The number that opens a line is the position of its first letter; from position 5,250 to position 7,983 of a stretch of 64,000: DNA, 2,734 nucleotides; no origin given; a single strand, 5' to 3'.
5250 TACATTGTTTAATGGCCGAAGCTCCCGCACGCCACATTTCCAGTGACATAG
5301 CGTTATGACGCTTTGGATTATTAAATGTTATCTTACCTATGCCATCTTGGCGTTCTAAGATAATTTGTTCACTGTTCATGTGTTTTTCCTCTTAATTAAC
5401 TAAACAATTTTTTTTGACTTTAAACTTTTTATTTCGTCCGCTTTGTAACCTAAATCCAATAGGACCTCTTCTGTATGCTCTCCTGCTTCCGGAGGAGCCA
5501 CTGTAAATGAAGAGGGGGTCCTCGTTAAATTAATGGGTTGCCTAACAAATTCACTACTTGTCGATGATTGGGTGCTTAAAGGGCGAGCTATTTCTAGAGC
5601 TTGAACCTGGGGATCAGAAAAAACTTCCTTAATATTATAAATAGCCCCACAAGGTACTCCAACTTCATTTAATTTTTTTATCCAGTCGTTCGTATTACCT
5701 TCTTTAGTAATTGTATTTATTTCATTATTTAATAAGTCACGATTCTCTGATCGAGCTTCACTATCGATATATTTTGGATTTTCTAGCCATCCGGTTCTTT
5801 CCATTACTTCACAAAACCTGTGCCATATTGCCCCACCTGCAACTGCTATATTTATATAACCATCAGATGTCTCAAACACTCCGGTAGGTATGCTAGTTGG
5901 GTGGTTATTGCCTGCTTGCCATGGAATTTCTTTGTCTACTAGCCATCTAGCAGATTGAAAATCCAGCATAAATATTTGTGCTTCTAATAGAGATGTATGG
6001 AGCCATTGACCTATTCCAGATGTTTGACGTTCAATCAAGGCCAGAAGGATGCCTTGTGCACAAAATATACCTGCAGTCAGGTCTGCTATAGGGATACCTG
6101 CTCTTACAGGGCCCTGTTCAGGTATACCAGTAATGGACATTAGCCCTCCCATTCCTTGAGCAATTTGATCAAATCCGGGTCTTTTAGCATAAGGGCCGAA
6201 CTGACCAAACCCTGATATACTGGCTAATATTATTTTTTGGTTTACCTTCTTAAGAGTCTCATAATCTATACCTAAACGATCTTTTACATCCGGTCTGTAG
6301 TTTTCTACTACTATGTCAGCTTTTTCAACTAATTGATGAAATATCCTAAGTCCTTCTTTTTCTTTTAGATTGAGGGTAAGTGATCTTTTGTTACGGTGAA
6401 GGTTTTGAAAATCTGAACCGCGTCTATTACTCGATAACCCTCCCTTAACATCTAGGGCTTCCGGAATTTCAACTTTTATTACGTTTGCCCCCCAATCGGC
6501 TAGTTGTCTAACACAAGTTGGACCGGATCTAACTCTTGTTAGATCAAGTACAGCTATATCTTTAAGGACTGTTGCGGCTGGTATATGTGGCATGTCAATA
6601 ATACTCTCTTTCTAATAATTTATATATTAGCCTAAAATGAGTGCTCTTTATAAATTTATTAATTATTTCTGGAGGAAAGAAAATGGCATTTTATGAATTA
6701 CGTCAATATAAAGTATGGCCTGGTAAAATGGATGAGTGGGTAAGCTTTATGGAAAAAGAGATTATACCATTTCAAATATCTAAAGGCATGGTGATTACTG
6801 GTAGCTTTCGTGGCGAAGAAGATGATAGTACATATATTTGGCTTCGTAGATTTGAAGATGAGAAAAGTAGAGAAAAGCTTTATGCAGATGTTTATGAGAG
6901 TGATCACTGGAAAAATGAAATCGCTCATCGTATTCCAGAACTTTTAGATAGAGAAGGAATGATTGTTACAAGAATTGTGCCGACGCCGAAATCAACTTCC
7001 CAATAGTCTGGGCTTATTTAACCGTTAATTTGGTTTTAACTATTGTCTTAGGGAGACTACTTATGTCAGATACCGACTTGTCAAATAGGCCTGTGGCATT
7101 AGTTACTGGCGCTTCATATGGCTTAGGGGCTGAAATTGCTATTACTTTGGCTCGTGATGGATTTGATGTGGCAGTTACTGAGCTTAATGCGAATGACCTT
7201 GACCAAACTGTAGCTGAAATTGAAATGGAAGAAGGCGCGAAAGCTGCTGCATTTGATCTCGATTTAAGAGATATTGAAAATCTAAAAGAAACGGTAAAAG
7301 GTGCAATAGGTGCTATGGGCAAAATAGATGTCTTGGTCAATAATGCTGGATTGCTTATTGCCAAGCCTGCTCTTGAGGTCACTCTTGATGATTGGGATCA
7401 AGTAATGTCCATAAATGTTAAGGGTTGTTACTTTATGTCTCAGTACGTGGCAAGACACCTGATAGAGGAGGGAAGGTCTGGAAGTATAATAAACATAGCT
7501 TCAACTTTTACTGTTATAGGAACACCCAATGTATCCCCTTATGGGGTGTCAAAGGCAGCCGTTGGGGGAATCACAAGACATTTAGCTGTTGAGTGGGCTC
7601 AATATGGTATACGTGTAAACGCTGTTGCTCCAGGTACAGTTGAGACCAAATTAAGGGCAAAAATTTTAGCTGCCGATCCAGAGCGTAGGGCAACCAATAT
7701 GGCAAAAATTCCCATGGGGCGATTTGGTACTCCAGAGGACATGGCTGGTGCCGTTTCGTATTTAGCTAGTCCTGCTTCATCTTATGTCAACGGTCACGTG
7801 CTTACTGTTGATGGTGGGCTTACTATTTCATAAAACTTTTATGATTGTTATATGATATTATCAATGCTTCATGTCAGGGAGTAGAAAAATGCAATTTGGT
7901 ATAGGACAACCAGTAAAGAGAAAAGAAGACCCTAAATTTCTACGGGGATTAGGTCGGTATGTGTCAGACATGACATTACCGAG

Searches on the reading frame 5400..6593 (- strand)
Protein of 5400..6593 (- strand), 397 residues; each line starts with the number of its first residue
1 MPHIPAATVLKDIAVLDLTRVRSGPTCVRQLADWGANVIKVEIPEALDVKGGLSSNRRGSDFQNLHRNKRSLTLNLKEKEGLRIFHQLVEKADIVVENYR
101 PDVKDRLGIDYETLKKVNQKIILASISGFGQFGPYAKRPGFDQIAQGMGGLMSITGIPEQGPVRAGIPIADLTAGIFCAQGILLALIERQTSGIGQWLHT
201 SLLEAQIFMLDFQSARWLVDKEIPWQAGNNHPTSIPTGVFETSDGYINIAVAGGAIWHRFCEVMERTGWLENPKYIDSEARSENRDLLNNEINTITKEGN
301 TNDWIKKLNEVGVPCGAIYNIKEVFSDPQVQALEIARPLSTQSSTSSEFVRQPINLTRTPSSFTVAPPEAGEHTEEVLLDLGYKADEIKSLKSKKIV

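Call 6: search_protein_families(library=pfam, proteins=[window:5400-6593:-])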
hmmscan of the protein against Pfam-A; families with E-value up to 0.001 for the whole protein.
window:5400-6593:- (397 aa): 1 family
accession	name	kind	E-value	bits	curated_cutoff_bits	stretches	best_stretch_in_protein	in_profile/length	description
PF02515.22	CoA_transf_3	-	1.2e-110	370.5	23.3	1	10-374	1-366/366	CoA-transferase family III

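Call 18: search_protein_families(library=ncbifam, proteins=[window:5400-6593:-])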
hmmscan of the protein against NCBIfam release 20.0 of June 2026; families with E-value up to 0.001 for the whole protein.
window:5400-6593:- (397 aa): 7 families
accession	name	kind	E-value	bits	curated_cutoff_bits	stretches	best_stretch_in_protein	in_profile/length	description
NF052585.1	SucGlutTfsCaiB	equivalog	5.8e-87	291.8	750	1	9-382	7-389/394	succinate--glutarate CoA-transferase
NF041294.1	Scnl_mescCoAtase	equivalog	1.7e-76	257.9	700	1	9-378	3-380/381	succinyl-CoA:mesaconate CoA-transferase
NF003809.0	PRK05398.1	subfamily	2.1e-74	250.5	442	2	8-207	3-205/416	formyl-CoA transferase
TIGR03253.1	oxalate_frc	equivalog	2.2e-71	240.8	504.2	2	8-205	2-202/416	formyl-CoA transferase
NF008511.0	PRK11430.1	equivalog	1.3e-63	215.4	522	1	12-334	12-336/381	CoA:oxalate CoA-transferase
NF002914.1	PRK03525.1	equivalog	9.6e-37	126.8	413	1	7-396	7-396/400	L-carnitine CoA-transferase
TIGR04253.1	mesacon_CoA_iso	equivalog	8.3e-09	34.9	725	1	9-397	2-400/403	2-methylfumaryl-CoA isomerase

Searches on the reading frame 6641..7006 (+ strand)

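Call 6: search_protein_families(library=pfam, proteins=[window:6641-7006:+])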
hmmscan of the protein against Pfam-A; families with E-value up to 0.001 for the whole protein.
window:6641-7006:+ (121 aa): 1 family
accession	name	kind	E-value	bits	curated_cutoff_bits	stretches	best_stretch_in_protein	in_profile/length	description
PF07978.19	NIPSNAP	-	5.9e-07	30.1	22.3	1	18-109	1-94/102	NIPSNAP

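Call 18: search_protein_families(library=ncbifam, proteins=[window:6641-7006:+])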
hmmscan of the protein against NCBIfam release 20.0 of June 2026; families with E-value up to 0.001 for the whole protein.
window:6641-7006:+ (121 aa): 0 families

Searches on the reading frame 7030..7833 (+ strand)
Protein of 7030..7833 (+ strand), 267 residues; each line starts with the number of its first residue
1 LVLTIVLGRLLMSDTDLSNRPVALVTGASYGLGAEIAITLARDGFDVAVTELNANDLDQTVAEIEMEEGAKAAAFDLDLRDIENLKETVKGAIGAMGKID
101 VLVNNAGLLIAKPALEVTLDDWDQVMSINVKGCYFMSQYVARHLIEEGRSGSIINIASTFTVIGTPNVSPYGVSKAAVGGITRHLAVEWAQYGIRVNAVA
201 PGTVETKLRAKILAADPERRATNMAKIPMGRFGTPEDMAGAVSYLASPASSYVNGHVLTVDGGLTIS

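Call 6: search_protein_families(library=pfam, proteins=[window:7030-7833:+])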
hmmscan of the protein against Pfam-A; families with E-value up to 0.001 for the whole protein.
window:7030-7833:+ (267 aa): 4 families
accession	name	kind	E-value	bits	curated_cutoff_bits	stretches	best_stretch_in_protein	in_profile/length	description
PF13561.12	adh_short_C2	-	8e-66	222.4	27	1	27-265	1-236/236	Enoyl-(Acyl carrier protein) reductase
PF00106.31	adh_short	-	2e-58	197.6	26.6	1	22-213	2-191/195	short chain dehydrogenase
PF08659.16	KR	-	4.8e-11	43.3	22.6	1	23-185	3-163/180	KR domain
PF23441.1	SDR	-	3.2e-09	37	27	1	18-264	6-255/258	SDR-like rossmann domain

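Call 18: search_protein_families(library=ncbifam, proteins=[window:7030-7833:+])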
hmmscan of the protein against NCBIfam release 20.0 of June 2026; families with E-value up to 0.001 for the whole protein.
window:7030-7833:+ (267 aa): 235 families (the best 25 are shown)
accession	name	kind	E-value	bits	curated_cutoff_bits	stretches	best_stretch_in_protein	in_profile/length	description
NF005559.1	PRK07231.1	subfamily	5.4e-73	245.6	215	1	22-265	6-248/249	glucose 1-dehydrogenase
TIGR01832.1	kduD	equivalog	3.7e-71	239.5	338.85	1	22-263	7-244/248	2-dehydro-3-deoxy-D-gluconate 5-dehydrogenase KduD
NF005390.0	PRK06935.1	equivalog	1.8e-67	227.4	369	1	13-264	9-255/258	2-dehydro-3-deoxy-D-gluconate 5-dehydrogenase KduD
NF006528.0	PRK08993.1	subfamily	2.7e-65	220.3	430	1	21-264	11-250/253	2-dehydro-3-deoxy-D-gluconate 5-dehydrogenase KduD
NF006070.0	PRK08213.1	subfamily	1.5e-64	218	279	1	22-266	14-258/259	gluconate 5-dehydrogenase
NF005309.0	PRK06841.1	subfamily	1.9e-64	217.6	286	1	16-266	12-254/255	GolD/DthD family dehydrogenase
NF009384.0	PRK12743.1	equivalog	2.3e-64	217.1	264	1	20-265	6-248/258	SDR family oxidoreductase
TIGR01830.1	3oxo_ACP_reduc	equivalog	1.1e-62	211.9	297.75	1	23-264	1-238/239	3-oxoacyl-[acyl-carrier-protein] reductase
NF004818.0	PRK06172.1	equivalog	1.7e-62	211.1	336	1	21-265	8-251/253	SDR family oxidoreductase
NF004791.0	PRK06138.1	equivalog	5.1e-62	209.4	312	1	19-266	5-251/252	SDR family oxidoreductase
NF009466.0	PRK12826.1-2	subfamily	1e-60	205.3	222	1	22-265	5-245/248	3-oxoacyl-ACP reductase FabG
TIGR02415.1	23BDH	subfamily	1.5e-60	204.8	304.35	1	22-265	2-252/254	acetoin reductase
NF005711.0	PRK07523.1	subfamily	9.5e-60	202.3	413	1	16-267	7-254/255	SDR family oxidoreductase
NF052558.1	MBtsdlDhBudC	equivalog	5.3e-59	199.8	270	1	22-266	5-243/250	meso-2,3-butanediol dehydrogenase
NF004198.0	PRK05653.1-3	equivalog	1.1e-58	198.6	296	1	19-266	6-248/248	3-oxoacyl-ACP reductase FabG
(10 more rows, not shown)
